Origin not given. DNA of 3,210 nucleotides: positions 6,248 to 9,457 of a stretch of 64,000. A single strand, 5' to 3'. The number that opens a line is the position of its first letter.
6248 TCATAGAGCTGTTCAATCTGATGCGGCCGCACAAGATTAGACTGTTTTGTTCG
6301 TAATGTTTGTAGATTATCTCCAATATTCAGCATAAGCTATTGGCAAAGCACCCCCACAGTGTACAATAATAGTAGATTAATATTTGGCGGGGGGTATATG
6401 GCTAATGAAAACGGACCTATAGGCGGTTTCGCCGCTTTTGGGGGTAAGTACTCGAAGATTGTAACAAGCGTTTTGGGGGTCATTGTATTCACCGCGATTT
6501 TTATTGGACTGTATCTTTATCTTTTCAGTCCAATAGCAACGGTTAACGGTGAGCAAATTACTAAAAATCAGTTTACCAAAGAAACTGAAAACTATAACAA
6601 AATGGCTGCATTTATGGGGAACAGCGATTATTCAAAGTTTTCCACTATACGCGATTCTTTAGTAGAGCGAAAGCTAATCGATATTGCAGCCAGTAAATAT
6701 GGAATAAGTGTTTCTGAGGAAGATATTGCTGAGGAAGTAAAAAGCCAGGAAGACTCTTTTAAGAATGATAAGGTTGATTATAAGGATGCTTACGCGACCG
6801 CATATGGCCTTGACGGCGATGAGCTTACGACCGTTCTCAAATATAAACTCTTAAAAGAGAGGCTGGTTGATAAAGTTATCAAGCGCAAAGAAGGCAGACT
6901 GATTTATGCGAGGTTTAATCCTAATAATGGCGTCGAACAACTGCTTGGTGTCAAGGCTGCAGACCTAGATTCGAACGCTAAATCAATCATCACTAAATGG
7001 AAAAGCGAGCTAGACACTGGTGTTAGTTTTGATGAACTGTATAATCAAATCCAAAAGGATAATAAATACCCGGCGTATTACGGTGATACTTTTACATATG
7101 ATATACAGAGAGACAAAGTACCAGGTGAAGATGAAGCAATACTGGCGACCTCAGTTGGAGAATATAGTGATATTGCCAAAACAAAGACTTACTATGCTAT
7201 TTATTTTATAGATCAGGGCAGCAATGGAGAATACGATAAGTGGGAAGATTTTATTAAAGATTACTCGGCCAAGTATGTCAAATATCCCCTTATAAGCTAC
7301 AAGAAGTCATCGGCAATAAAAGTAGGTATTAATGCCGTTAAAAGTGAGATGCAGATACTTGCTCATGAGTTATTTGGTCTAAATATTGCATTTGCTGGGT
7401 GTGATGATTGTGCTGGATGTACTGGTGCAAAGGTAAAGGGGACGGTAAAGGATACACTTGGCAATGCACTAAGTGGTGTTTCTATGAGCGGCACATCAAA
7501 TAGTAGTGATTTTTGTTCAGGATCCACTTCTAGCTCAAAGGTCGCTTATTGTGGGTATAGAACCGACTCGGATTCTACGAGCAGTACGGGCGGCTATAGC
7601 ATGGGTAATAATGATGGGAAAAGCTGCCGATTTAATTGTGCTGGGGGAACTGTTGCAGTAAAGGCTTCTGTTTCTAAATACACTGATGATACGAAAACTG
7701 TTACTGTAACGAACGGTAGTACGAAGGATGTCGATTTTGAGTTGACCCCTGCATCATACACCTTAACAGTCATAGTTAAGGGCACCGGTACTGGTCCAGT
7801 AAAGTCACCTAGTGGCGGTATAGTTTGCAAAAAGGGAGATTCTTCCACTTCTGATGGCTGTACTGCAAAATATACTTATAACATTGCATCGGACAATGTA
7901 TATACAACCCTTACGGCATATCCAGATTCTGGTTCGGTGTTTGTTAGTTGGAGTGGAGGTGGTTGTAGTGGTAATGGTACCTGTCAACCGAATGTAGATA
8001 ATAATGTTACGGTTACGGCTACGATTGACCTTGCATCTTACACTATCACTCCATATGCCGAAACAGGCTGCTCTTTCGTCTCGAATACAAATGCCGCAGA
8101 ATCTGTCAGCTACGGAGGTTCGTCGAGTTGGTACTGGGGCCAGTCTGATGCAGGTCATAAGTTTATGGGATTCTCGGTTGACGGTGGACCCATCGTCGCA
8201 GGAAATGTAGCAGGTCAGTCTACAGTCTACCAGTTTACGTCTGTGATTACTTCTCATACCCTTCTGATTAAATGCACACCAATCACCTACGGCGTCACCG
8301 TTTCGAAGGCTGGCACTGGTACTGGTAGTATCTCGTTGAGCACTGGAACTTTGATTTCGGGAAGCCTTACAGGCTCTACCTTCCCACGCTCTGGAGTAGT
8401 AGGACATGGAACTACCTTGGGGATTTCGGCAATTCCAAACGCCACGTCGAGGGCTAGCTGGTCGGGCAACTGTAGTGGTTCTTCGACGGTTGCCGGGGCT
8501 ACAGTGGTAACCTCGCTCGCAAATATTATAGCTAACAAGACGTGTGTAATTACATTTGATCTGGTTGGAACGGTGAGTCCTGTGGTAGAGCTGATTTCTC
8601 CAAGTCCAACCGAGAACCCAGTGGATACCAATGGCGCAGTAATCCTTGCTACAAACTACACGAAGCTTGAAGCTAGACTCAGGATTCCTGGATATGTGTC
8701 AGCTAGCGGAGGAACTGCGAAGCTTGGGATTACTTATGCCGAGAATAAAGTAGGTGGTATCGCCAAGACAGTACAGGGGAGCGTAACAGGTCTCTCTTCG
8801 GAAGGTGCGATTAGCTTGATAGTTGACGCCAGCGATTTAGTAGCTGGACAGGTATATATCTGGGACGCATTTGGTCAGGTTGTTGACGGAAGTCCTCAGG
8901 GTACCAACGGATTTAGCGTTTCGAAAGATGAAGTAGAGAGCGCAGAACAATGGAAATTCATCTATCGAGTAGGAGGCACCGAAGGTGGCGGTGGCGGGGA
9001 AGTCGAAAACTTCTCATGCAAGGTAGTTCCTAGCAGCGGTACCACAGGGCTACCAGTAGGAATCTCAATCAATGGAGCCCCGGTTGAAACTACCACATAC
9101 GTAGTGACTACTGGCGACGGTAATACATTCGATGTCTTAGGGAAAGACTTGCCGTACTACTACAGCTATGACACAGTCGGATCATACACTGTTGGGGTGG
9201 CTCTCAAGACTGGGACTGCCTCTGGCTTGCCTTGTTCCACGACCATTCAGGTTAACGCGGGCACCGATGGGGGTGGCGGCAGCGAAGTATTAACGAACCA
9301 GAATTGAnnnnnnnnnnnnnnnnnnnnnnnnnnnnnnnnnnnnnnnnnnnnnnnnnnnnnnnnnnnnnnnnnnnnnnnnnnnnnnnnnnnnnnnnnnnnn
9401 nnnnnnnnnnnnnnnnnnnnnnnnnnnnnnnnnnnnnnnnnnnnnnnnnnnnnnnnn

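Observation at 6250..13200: Two paralogous surface-protein loci, one fused and one split, sharing a perfectly identical 1.2-kb 3' module and a downstream small ORF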

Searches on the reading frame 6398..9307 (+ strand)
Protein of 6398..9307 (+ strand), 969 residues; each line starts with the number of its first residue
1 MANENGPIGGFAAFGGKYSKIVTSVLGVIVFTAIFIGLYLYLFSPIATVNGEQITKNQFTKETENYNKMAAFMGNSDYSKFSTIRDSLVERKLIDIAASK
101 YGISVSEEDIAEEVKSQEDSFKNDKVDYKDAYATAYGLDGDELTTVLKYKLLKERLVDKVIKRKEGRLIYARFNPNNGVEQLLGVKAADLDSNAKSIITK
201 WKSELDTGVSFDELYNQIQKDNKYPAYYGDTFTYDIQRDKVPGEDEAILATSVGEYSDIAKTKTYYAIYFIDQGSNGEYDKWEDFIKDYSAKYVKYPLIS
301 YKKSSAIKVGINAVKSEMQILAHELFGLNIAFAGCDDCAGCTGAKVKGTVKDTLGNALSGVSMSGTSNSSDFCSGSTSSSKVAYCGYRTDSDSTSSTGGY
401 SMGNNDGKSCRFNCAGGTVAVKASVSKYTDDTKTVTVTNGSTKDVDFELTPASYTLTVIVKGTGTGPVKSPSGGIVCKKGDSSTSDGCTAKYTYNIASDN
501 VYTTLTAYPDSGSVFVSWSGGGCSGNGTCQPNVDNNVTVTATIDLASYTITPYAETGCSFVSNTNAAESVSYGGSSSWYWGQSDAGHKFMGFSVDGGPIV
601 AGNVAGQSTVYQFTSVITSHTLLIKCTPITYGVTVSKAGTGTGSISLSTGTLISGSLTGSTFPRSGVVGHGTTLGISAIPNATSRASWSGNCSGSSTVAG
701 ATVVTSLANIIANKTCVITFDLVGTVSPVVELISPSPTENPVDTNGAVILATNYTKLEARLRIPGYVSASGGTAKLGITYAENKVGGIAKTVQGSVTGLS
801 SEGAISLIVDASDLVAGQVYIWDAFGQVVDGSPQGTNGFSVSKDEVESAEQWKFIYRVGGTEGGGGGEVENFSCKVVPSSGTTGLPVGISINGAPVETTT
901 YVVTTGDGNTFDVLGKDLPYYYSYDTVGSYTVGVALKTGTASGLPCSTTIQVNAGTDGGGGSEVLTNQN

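Call 6: search_protein_families(library=pfam, proteins=[window:6398-9307:+], max_evalue=0.01)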
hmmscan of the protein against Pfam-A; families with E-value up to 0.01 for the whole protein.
window:6398-9307:+ (969 aa): 3 families
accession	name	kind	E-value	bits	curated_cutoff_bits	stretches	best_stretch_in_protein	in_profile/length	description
PF13624.11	SurA_N_3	-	6.4e-13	49.3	27.2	1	19-132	11-134/162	SurA-like N-terminal domain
PF13623.11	SurA_N_2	-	1.8e-10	41.3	28.5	1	21-122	11-130/145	SurA-like N-terminal domain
PF18998.6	Flg_new_2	-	0.00037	20.9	23.6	1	502-542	24-68/73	Divergent InlB B-repeat domain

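Call 13: find_encoding_contigs(protein=window:6398-9307:+, flank=10000, max_places=10)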
Protein window:6398-9307:+ (969 aa): no gene with exactly this product is on record in the collection.

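Call 15: find_homologous_proteins(query=window:6398-9307:+, max_evalue=0.001)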
Query window:6398-9307:+ (969 aa): 3 proteins with E <= 0.001 among 8000 candidates.
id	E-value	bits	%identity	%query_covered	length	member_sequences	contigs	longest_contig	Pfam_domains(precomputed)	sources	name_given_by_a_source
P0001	0.0e+0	2138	100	100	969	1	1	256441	PF13624.12,PF13623.12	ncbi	-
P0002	9.1e-188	644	51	65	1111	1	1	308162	PF13624.12,PF18998.7,PF13623.12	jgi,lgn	jgi:hypothetical protein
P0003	9.8e-101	356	42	48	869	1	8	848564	PF13624.12,PF18998.7,PF13623.12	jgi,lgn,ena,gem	-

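Call 17: find_encoding_contigs(protein=P0001, flank=10000, max_places=5)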
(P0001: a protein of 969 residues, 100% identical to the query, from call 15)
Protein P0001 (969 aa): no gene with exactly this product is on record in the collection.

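Call 21: find_related_loci(query=A1, collection=genome_contigs, flank=10000)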
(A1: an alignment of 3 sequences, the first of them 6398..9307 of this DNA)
Query A1 (969 aa) in genome_contigs; peptide patterns used: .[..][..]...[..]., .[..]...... (x = any residue, [..] = any of these).
51 stretches matched a pattern; 2 encode a relative of the query (tblastn E <= 1e-3); 2 distinct loci.
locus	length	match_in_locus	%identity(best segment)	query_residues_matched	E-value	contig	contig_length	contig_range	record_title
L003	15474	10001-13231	26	3-722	7e-32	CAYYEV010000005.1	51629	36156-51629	MAG TPA_asm: uncultured Candidatus Saccharibacteria bacterium isolate SRP239243_co1_80 genome assembly, contig: NODE_776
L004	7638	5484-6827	25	20-457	7e-24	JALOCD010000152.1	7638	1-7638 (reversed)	MAG: Prolixibacteraceae bacterium isolate SO_2017_LW4 bin 38 scaffold_18534_c1_LW137-91_2017, whole genome shotgun seque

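Call 22: find_encoding_contigs(protein=P0002, flank=10000, max_places=4)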
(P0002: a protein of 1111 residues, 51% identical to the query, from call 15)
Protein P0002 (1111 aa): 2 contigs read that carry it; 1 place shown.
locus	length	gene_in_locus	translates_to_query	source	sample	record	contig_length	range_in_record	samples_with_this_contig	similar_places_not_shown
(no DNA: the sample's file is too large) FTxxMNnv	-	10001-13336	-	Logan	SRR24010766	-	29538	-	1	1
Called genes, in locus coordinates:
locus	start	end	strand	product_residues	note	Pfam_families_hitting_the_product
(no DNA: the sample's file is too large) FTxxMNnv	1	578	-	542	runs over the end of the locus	PF00239:Resolvase, PF07508:Recombinase, PF13408:Zn_ribbon_recom (weak)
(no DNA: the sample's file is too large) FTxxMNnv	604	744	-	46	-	-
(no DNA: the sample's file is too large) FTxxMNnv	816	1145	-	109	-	-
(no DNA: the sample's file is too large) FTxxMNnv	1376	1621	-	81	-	-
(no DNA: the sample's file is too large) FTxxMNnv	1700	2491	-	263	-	-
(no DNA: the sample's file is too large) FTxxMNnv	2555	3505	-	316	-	-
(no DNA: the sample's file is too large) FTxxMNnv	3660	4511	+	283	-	PF02086:MethyltransfD12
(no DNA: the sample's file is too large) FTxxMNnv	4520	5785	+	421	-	PF22515:DUF6996, PF22518:DUF6997, PF23871:DUF7226, PF09821:AAA_assoc_C (weak)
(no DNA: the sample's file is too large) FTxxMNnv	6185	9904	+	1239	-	PF13623:SurA_N_2, PF13624:SurA_N_3, PF09479:Flg_new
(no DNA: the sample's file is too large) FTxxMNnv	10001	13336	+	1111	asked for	PF13623:SurA_N_2, PF13624:SurA_N_3, PF18998:Flg_new_2 (weak)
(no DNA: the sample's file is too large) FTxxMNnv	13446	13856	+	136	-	-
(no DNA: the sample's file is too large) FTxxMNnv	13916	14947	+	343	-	PF11104:PilM_2, PF06723:MreB_Mbl (faint), PF14450:FtsA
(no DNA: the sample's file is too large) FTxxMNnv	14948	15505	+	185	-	-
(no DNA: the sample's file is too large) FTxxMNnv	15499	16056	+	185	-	PF04350:PilO (weak)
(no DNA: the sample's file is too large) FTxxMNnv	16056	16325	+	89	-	-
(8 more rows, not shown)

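Call 23: find_encoding_contigs(protein=P0003, flank=10000, max_places=4)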
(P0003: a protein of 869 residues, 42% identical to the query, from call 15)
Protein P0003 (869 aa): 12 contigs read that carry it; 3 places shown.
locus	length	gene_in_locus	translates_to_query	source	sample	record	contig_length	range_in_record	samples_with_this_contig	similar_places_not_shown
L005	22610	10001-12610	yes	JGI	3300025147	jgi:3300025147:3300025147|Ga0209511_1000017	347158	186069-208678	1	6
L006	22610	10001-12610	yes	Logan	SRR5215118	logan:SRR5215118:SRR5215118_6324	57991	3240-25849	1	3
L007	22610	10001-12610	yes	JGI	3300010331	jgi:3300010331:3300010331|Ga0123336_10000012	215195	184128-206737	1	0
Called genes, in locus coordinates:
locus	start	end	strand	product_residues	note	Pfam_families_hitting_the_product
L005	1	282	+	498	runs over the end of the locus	-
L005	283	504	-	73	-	-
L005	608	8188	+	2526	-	PF13540:RCC1_2 (weak), PF25390:WD40_RLD, PF13540:RCC1_2 (weak), PF25390:WD40_RLD, PF13540:RCC1_2, PF16655:PhoD_N (faint), PF16656:Pur_ac_phosph_N (weak), PF16656:Pur_ac_phosph_N, +2 more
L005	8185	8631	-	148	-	-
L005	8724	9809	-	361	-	PF01926:MMR_HSR1, PF02421:FeoB_N, PF06071:YchF-GTPase_C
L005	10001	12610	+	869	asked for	PF13623:SurA_N_2, PF13624:SurA_N_3, PF18998:Flg_new_2 (weak)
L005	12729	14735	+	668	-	PF13623:SurA_N_2 (weak), PF13624:SurA_N_3 (weak)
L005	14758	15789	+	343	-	PF11104:PilM_2, PF06723:MreB_Mbl (faint), PF14450:FtsA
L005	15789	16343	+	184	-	-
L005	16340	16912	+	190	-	PF04350:PilO (faint)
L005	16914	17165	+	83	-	-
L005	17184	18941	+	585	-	PF05157:MshEN, PF00437:T2SSE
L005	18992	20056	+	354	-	PF00437:T2SSE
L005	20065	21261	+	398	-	PF28597:T2SSF_N, PF00482:T2SSF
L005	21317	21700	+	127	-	PF07963:N_methyl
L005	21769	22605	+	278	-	PF06750:A24_N_bact, PF01478:Peptidase_A24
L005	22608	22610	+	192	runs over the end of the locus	PF07963:N_methyl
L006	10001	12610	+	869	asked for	PF13623:SurA_N_2, PF13624:SurA_N_3, PF18998:Flg_new_2 (weak)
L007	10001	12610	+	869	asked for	PF13623:SurA_N_2, PF13624:SurA_N_3, PF18998:Flg_new_2 (weak)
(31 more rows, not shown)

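Call 45: search_protein_families(library=pfam, proteins=[L003:9848-11977:+, L003:12146-13291:+, L003:8547-9716:-, L003:13752-14474:+, L005:12729-14735:+], max_evalue=0.001)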
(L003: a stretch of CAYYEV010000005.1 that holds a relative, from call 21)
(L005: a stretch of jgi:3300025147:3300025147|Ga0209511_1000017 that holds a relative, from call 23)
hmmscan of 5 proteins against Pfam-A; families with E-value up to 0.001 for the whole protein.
L003:9848-11977:+ (709 aa): 3 families
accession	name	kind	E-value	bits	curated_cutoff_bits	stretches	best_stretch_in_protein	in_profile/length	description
PF13624.11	SurA_N_3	-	2.4e-08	34.4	27.2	1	43-149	8-121/162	SurA-like N-terminal domain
PF13623.11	SurA_N_2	-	5.1e-06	26.9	28.5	1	44-147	7-121/145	SurA-like N-terminal domain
PF18998.6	Flg_new_2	-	0.0001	22.7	23.6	1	508-569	15-70/73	Divergent InlB B-repeat domain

L003:12146-13291:+ (381 aa): 1 family
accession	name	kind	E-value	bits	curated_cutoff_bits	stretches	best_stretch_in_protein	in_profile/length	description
PF13624.11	SurA_N_3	-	8.2e-09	35.9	27.2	1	26-173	2-161/162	SurA-like N-terminal domain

L003:8547-9716:- (389 aa): 3 families
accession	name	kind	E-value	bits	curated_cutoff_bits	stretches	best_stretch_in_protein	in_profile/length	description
PF06071.19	YchF-GTPase_C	-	3.7e-38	130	27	1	305-388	1-84/84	Protein of unknown function (DUF933)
PF01926.29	MMR_HSR1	-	3.2e-23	82.4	21.9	1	35-149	2-96/113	50S ribosome-binding GTPase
PF02421.24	FeoB_N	-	1.3e-08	34.9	27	1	35-76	3-44/156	Ferrous iron transport protein B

L003:13752-14474:+ (240 aa): 1 family
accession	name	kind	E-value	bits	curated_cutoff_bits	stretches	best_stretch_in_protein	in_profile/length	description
PF18998.6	Flg_new_2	-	1.3e-05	25.5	23.6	0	87-137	21-69/73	Divergent InlB B-repeat domain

L005:12729-14735:+ (668 aa): 2 families
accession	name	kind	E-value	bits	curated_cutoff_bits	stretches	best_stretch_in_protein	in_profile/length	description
PF13623.11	SurA_N_2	-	8.7e-08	32.6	28.5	1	21-127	10-124/145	SurA-like N-terminal domain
PF13624.11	SurA_N_3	-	4e-06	27.2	27.2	1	16-125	6-120/162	SurA-like N-terminal domain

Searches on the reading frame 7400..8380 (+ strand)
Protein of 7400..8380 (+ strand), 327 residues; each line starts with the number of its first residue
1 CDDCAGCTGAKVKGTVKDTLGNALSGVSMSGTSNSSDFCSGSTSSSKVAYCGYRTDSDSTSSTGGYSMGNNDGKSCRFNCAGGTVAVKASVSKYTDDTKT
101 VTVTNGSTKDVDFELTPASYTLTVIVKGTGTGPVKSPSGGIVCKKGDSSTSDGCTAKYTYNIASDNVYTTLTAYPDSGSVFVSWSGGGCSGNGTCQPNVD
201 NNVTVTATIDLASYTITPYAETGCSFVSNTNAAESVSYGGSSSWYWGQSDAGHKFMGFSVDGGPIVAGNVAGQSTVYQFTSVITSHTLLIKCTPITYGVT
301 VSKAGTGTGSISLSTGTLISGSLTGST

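Call 69: search_protein_families(library=pfam, proteins=[window:7400-8380:+], max_evalue=1)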
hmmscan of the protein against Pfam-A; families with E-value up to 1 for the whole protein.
window:7400-8380:+ (327 aa): 4 families
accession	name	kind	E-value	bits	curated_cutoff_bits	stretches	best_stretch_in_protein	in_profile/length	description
PF18998.6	Flg_new_2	-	0.00018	21.9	23.6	1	168-208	24-68/73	Divergent InlB B-repeat domain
PF13620.12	CarboxypepD_reg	-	0.0038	18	32.3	1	12-116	2-82/82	Carboxypeptidase regulatory-like domain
PF13715.12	CarbopepD_reg_2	-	0.041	14.4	32.2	1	80-125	41-86/88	CarboxypepD_reg-like domain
PF02736.25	Myosin_N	-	0.8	10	27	0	87-113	16-42/45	Myosin N-terminal SH3-like domain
